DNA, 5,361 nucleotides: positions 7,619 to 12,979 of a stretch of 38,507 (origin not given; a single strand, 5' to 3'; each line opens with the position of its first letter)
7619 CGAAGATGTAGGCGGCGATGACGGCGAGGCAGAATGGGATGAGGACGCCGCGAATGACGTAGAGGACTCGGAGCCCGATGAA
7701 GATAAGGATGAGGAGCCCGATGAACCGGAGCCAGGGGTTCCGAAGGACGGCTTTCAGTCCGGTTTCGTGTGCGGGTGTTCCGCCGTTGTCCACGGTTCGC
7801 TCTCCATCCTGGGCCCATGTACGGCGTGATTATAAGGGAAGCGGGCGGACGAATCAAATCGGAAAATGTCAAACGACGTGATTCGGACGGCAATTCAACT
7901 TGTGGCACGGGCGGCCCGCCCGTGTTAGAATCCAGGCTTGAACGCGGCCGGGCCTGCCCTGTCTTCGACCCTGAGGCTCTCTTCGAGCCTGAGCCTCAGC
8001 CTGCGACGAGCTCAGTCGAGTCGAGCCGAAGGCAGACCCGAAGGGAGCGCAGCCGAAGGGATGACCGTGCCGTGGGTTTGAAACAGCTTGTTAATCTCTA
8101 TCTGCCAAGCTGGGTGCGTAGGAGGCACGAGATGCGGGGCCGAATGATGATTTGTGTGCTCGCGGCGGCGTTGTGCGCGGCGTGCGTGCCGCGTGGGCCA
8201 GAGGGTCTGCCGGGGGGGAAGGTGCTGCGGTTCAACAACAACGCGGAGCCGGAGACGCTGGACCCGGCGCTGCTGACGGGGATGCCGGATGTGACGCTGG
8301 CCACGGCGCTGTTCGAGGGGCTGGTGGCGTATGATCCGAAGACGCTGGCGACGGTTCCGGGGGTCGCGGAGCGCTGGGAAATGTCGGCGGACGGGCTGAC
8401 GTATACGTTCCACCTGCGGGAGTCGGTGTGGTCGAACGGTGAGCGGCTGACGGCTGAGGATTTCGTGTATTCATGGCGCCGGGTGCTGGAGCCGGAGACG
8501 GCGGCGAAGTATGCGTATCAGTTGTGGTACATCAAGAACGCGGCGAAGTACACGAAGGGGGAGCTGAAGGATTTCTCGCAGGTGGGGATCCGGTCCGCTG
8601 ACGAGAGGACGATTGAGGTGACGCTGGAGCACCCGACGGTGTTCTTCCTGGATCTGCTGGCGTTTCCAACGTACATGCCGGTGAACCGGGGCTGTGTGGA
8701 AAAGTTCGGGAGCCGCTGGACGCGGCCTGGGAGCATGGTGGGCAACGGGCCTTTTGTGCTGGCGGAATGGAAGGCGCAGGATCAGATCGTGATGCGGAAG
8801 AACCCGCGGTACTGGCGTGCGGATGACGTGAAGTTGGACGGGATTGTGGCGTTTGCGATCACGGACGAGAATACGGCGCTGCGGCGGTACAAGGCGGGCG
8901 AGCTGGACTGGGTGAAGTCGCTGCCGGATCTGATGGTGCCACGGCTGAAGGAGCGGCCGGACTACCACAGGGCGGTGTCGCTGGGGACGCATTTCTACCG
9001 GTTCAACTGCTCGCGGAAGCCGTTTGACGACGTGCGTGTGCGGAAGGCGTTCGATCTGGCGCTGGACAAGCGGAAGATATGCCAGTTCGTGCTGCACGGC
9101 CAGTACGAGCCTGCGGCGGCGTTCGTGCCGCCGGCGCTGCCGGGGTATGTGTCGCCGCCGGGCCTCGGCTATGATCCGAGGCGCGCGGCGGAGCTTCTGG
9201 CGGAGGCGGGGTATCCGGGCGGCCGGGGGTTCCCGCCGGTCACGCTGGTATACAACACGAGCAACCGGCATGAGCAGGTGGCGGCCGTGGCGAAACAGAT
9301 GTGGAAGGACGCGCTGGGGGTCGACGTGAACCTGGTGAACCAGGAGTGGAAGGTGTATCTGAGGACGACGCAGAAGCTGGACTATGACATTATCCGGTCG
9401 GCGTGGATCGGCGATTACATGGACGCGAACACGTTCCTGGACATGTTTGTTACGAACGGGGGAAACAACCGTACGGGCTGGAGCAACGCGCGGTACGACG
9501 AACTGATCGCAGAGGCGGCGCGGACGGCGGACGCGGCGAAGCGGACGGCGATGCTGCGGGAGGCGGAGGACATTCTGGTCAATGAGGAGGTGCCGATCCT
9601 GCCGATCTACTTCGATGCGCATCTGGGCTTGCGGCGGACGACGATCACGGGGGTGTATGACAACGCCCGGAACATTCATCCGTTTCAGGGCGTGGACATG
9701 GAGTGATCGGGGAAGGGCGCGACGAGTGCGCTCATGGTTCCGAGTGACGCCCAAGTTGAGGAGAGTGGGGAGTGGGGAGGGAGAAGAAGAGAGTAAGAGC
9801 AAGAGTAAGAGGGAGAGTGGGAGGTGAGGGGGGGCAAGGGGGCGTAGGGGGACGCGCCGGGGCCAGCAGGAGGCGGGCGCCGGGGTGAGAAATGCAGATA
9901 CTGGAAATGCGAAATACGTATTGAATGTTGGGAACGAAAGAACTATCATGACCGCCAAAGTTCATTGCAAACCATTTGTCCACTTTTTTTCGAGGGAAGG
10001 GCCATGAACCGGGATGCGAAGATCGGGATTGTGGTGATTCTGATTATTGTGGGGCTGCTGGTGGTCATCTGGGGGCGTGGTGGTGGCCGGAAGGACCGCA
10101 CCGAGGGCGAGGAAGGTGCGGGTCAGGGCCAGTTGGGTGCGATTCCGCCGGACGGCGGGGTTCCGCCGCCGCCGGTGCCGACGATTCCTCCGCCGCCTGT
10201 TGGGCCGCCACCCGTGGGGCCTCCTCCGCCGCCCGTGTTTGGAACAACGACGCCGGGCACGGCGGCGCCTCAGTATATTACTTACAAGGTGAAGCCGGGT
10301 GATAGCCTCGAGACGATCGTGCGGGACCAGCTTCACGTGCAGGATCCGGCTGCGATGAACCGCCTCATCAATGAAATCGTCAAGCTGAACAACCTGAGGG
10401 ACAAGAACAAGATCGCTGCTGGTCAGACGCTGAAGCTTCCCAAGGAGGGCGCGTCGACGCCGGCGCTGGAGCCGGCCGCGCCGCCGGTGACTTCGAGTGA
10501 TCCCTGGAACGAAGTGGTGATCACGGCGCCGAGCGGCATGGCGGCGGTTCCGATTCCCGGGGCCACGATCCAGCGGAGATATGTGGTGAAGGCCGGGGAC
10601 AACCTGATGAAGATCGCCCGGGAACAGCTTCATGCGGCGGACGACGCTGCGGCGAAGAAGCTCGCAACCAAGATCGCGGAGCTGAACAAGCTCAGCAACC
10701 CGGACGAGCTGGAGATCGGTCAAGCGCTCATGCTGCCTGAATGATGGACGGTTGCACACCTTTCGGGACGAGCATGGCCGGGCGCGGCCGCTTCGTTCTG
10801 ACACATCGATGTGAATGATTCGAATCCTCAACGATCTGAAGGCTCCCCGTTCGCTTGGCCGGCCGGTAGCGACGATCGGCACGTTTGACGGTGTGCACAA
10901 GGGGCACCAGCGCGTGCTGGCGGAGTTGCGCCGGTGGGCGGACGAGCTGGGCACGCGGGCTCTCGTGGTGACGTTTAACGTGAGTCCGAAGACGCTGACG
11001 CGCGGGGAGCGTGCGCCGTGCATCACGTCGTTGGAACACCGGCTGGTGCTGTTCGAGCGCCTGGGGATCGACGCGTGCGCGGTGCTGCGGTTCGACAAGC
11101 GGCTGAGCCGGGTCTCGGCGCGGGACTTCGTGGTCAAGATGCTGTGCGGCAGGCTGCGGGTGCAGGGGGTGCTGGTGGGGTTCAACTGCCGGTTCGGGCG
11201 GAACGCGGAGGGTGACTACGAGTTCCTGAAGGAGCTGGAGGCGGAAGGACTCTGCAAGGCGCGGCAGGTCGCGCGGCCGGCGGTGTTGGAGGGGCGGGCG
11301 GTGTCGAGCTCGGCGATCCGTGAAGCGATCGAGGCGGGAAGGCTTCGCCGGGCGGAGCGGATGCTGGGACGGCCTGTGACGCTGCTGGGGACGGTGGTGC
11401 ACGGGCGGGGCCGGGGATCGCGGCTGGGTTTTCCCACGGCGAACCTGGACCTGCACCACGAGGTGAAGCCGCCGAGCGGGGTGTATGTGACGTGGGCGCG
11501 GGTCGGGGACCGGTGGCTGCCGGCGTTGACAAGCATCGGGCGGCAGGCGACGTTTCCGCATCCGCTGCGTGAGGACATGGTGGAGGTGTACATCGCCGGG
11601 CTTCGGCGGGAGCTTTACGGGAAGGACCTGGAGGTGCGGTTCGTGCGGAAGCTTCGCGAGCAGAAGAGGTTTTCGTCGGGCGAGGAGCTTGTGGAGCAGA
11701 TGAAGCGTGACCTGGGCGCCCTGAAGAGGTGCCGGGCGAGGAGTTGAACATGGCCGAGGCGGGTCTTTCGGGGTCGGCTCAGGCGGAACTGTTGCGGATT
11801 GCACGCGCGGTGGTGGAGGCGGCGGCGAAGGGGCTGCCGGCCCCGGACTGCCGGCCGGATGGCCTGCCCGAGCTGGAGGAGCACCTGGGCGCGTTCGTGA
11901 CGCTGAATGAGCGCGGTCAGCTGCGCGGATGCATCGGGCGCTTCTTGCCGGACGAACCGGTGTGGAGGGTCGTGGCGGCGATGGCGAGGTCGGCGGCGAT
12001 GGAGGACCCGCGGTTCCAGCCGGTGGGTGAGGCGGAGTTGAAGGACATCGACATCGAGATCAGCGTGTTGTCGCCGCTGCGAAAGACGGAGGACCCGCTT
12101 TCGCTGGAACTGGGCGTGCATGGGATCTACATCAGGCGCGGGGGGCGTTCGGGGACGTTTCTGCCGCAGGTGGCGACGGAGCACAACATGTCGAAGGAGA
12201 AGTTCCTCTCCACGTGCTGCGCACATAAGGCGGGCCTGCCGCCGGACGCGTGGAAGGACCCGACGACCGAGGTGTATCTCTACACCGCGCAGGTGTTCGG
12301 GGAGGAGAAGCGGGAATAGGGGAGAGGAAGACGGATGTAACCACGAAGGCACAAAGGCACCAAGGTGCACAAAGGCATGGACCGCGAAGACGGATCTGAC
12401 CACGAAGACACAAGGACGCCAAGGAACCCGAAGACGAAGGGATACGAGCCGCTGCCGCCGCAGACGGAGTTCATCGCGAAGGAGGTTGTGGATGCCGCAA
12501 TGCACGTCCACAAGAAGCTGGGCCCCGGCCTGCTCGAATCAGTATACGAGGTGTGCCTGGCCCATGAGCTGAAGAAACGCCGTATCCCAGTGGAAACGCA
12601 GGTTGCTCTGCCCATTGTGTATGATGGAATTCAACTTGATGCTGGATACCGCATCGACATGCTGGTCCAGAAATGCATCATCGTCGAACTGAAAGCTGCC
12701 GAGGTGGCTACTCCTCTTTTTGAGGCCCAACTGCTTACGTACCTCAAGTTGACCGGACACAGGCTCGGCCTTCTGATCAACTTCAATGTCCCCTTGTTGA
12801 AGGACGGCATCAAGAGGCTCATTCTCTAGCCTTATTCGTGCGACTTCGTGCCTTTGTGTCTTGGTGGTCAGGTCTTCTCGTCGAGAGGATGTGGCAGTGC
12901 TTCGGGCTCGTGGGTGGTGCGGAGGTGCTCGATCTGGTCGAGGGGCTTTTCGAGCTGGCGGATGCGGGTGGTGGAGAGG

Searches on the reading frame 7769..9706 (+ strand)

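Call 25: search_protein_families(library=pfam, proteins=[window:7769-9706:+], max_evalue=0.001)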
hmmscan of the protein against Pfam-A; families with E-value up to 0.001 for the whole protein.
window:7769-9706:+ (645 aa): 1 family
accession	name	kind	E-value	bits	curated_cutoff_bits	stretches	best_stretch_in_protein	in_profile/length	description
PF00496.27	SBP_bac_5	-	6.9e-101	338.4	32.4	1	196-567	3-367/368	Bacterial extracellular solute-binding proteins, family 5 Middle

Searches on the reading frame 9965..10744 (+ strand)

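Call 25: search_protein_families(library=pfam, proteins=[window:9965-10744:+], max_evalue=0.001)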
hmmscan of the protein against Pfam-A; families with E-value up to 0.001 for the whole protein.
window:9965-10744:+ (259 aa): 1 family
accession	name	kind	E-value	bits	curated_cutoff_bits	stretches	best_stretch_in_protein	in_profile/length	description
PF01476.26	LysM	-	4.4e-18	65.4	20.9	2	206-258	1-43/43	LysM domain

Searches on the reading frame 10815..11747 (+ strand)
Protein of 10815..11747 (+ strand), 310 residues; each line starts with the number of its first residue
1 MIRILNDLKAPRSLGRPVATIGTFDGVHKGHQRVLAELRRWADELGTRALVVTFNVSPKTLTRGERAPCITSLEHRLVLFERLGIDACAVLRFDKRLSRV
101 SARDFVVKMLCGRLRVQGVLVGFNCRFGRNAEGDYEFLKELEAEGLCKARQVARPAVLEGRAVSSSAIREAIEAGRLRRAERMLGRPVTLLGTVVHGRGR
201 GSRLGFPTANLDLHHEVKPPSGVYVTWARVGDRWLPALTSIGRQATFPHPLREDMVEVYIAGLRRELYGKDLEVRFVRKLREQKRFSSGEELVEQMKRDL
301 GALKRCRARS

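Call 25: search_protein_families(library=pfam, proteins=[window:10815-11747:+], max_evalue=0.001)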
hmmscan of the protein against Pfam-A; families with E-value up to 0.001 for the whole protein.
window:10815-11747:+ (310 aa): 3 families
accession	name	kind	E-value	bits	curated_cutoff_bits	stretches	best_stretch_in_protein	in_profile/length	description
PF06574.18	FAD_syn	-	1.6e-37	129.2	27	1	16-166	7-157/158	FAD synthetase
PF01687.23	Flavokinase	-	2.1e-35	122.1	19.6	1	184-304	1-121/124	Riboflavin kinase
PF01467.32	CTP_transf_like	-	1.6e-05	25.6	21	1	20-95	2-68/133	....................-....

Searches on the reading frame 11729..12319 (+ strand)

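Call 25: search_protein_families(library=pfam, proteins=[window:11729-12319:+], max_evalue=0.001)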
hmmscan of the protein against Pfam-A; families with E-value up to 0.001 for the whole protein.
window:11729-12319:+ (196 aa): 1 family
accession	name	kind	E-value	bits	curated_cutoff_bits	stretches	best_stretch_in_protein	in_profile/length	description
PF01871.22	AMMECR1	-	1.5e-53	181.2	25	1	22-190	1-168/168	AMMECR1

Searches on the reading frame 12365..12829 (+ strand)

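Call 26: search_protein_families(library=pfam, proteins=[window:12365-12829:+], max_evalue=0.001)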
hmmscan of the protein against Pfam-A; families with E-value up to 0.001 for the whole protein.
window:12365-12829:+ (154 aa): 1 family
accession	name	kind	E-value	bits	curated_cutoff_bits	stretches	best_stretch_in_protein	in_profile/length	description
PF13366.12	PDDEXK_3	-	5.3e-42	143.3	22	1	37-152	3-117/117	PD-(D/E)XK nuclease superfamily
